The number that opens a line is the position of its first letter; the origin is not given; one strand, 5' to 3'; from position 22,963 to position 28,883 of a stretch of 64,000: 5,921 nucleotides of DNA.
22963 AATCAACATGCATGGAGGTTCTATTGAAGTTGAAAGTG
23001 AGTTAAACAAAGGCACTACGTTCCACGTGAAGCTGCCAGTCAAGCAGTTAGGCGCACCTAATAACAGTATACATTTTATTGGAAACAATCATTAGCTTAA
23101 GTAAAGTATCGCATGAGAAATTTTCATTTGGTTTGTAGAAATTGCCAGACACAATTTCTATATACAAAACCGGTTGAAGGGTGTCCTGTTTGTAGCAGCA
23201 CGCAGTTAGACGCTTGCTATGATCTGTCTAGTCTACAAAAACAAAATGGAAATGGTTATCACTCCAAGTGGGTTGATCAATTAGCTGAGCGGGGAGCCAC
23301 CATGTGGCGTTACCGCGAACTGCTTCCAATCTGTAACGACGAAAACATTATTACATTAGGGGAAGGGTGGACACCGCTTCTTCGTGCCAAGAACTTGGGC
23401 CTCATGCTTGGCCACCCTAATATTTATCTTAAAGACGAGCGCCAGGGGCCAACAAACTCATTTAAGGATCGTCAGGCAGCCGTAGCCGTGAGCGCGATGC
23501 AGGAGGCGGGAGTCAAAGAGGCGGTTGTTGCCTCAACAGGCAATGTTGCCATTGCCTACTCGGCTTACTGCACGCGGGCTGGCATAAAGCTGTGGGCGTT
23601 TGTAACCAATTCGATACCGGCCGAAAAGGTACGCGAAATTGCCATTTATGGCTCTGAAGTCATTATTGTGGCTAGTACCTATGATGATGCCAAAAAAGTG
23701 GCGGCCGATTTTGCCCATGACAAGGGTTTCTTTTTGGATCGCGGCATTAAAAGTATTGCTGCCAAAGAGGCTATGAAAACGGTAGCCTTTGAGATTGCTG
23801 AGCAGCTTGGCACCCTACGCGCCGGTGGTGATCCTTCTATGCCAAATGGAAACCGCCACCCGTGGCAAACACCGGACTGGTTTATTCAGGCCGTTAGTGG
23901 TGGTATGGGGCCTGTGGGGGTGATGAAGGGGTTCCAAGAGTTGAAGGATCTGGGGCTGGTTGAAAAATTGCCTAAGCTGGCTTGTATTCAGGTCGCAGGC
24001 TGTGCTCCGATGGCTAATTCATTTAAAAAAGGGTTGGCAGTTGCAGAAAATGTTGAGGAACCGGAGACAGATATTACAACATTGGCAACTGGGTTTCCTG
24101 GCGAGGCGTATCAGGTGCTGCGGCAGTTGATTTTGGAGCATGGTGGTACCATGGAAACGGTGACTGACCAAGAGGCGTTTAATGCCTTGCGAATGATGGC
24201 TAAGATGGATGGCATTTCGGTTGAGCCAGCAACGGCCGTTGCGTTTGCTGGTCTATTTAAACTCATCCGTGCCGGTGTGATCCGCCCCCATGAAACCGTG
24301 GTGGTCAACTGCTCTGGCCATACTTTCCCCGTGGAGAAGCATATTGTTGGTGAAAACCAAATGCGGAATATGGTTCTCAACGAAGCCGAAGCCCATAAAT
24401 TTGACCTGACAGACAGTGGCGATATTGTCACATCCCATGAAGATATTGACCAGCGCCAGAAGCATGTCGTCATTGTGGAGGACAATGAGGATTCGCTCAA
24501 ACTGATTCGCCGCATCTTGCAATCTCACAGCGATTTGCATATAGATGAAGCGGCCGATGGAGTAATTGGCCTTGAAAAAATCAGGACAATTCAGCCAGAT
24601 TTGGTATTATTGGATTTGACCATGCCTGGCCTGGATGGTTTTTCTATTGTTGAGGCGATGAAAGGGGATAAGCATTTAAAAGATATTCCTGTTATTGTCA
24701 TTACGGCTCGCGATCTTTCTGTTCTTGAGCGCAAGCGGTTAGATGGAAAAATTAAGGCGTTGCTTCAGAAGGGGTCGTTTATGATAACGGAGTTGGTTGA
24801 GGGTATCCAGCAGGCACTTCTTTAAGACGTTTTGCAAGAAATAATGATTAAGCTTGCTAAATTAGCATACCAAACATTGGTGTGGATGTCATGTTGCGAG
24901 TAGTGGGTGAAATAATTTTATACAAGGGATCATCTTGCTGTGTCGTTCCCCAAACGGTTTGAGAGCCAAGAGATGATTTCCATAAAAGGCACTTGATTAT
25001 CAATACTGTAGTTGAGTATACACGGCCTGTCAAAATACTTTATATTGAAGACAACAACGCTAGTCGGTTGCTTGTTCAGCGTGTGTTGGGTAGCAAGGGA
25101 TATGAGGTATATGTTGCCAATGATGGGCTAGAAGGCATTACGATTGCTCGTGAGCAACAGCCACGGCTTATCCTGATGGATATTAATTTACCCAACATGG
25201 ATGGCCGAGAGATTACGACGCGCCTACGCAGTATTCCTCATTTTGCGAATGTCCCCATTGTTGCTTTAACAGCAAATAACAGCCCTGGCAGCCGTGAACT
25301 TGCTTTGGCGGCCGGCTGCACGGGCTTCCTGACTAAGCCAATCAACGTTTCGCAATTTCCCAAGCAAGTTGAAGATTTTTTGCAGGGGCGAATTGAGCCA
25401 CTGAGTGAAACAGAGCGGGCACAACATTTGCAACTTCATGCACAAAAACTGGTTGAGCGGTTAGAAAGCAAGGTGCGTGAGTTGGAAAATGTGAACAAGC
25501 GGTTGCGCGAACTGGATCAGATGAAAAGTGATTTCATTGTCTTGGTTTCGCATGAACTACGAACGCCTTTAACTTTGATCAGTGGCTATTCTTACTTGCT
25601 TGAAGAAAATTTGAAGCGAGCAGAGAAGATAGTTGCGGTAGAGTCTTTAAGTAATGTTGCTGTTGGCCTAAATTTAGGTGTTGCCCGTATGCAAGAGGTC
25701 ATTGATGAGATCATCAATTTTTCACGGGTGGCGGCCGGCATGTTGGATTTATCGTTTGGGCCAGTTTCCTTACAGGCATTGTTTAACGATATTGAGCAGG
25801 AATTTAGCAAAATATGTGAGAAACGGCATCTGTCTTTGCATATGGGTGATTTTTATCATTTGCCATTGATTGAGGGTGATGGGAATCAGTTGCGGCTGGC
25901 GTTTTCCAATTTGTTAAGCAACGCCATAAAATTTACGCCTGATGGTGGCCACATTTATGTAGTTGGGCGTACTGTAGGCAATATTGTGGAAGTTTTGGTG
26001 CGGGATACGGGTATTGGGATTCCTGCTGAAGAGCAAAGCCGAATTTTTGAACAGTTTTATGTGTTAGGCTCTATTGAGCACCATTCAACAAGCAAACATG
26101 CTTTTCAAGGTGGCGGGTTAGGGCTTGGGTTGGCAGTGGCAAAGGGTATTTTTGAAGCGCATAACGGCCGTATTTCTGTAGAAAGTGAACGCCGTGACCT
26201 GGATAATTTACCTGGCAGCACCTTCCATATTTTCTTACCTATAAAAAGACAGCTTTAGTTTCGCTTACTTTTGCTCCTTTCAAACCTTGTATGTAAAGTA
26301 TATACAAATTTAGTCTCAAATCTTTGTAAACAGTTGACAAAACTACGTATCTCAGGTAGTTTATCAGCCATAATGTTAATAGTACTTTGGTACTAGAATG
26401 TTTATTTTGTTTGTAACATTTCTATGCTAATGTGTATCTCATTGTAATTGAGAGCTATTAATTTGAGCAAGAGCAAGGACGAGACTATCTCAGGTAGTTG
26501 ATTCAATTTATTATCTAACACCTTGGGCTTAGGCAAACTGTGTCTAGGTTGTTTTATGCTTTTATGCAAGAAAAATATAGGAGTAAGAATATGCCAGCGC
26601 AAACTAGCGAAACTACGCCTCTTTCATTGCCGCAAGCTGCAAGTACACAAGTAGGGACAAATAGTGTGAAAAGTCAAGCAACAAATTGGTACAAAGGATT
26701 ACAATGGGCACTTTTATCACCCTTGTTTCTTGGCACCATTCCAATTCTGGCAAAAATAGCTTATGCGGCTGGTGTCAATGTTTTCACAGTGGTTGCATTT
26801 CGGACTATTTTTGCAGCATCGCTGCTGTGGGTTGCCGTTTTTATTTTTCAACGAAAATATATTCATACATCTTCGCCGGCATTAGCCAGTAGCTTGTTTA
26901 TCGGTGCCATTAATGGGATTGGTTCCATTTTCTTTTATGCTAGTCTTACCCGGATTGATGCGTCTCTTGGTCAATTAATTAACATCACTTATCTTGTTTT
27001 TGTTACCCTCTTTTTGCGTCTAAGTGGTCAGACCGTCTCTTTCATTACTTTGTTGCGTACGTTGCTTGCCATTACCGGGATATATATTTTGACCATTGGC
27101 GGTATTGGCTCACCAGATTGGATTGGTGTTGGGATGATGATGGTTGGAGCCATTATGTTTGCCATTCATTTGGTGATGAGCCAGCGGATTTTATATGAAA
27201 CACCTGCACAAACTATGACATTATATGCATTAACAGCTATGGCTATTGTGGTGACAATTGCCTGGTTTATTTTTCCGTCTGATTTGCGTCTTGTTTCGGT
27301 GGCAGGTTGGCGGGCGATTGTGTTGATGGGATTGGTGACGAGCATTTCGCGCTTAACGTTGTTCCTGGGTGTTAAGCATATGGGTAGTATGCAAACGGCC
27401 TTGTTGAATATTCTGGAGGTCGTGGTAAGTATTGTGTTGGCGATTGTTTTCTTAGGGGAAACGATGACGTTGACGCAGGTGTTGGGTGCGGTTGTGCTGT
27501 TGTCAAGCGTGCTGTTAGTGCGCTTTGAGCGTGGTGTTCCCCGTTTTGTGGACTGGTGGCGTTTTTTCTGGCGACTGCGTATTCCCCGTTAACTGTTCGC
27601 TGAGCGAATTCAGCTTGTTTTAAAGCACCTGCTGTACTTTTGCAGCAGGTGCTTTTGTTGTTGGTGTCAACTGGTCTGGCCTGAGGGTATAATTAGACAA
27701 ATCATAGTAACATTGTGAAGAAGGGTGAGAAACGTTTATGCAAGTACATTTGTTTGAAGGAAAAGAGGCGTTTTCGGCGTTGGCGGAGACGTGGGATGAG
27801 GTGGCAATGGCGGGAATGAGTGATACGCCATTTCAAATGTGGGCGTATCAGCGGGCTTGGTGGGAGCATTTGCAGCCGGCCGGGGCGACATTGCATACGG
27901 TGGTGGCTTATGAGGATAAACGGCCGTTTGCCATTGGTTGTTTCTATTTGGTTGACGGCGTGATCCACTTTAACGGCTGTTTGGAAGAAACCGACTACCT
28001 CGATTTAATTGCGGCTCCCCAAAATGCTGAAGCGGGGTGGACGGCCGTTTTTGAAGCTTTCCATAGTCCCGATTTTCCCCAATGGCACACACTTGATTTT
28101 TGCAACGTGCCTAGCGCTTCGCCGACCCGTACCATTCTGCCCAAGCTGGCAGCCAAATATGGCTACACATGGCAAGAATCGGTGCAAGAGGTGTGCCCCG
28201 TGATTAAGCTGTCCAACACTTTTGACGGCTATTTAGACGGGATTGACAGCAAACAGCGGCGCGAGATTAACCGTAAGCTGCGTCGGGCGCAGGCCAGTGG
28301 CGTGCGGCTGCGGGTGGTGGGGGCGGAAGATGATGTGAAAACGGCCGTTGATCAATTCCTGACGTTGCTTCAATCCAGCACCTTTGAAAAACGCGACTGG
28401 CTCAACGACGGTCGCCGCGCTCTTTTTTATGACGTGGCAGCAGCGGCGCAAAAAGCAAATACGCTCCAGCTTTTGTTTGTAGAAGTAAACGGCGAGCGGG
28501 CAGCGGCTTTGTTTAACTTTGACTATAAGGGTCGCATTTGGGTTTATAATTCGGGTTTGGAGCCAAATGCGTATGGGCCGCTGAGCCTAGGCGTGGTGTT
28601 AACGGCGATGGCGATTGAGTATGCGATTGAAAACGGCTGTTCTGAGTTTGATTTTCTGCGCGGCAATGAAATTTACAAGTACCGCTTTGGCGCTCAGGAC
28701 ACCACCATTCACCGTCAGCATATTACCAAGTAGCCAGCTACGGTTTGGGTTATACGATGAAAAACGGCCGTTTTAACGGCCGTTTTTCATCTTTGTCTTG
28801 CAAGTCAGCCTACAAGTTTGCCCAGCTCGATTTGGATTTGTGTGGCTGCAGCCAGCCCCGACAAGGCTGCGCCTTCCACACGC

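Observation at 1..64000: Highly iterated palindrome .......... saturating the window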

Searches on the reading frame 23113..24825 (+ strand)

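Call 6: search_protein_families(library=pfam, proteins=[window:23113-24825:+])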
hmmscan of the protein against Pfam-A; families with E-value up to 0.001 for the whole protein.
window:23113-24825:+ (570 aa): 2 families
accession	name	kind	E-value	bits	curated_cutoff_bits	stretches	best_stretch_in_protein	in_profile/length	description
PF00291.31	PALP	-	2.1e-64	218.1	35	1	80-402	1-295/295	Pyridoxal-phosphate dependent enzyme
PF00072.30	Response_reg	-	3.8e-18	66.1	30.2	1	452-554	1-100/111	Response regulator receiver domain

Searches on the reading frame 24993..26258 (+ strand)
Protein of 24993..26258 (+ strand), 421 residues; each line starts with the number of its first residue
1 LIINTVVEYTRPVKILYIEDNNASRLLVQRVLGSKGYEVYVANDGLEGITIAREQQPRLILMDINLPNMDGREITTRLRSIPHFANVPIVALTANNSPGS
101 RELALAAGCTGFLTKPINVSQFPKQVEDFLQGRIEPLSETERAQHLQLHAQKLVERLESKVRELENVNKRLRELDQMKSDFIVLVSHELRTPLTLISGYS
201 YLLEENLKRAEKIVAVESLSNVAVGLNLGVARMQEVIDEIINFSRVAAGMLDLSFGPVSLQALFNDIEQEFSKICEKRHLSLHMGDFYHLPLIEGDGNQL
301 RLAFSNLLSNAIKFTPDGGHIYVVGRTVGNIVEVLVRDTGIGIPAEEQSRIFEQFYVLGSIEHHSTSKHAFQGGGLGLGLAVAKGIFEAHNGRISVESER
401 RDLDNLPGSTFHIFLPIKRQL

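Call 6: search_protein_families(library=pfam, proteins=[window:24993-26258:+])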
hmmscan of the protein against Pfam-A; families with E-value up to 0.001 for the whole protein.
window:24993-26258:+ (421 aa): 3 families
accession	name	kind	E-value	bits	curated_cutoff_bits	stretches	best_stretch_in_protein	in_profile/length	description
PF02518.31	HATPase_c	-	2.2e-24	86.4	26.4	1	295-418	1-110/111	Histidine kinase-, DNA gyrase B-, and HSP90-like ATPase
PF00072.30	Response_reg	-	3.5e-24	85.5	30.2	1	15-126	1-110/111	Response regulator receiver domain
PF00512.31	HisKA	-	2.6e-09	37.4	26.9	1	178-248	2-65/66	His Kinase A (phospho-acceptor) domain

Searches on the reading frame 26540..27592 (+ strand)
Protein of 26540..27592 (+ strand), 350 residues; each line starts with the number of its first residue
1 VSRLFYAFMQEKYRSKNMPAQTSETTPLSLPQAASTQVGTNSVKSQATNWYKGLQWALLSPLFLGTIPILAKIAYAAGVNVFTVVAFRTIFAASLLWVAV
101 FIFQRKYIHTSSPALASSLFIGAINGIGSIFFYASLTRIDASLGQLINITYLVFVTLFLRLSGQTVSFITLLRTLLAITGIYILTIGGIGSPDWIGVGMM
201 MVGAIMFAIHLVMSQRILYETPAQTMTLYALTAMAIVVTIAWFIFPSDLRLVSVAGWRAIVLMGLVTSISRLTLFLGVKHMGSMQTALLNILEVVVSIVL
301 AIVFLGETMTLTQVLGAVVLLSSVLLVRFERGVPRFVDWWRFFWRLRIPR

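Call 6: search_protein_families(library=pfam, proteins=[window:26540-27592:+])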
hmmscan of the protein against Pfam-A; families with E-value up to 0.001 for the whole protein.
window:26540-27592:+ (350 aa): 1 family
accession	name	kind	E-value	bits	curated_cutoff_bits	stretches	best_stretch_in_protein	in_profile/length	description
PF00892.27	EamA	-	2.7e-26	92.9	28.2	2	195-327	2-133/135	EamA-like transporter family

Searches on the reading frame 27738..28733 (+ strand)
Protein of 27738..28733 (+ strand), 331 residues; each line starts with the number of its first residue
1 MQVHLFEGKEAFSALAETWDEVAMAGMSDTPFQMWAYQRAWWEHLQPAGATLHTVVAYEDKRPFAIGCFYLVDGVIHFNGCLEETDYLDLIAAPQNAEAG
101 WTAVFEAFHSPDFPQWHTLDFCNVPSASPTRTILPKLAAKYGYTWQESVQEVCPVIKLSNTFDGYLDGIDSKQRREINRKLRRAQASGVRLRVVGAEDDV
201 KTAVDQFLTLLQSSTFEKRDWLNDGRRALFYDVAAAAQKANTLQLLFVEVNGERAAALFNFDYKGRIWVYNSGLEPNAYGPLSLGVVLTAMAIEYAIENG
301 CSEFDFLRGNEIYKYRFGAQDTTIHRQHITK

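Call 6: search_protein_families(library=pfam, proteins=[window:27738-28733:+])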
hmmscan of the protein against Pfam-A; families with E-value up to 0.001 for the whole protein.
window:27738-28733:+ (331 aa): 2 families
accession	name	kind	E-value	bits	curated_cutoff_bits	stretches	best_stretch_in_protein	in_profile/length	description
PF13480.13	Acetyltransf_6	-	8.9e-27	94.4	22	1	171-314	1-142/143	Acetyltransferase (GNAT) domain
PF04339.18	FemAB_like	-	4.1e-07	29.9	27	1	160-305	170-310/369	Peptidogalycan biosysnthesis/recognition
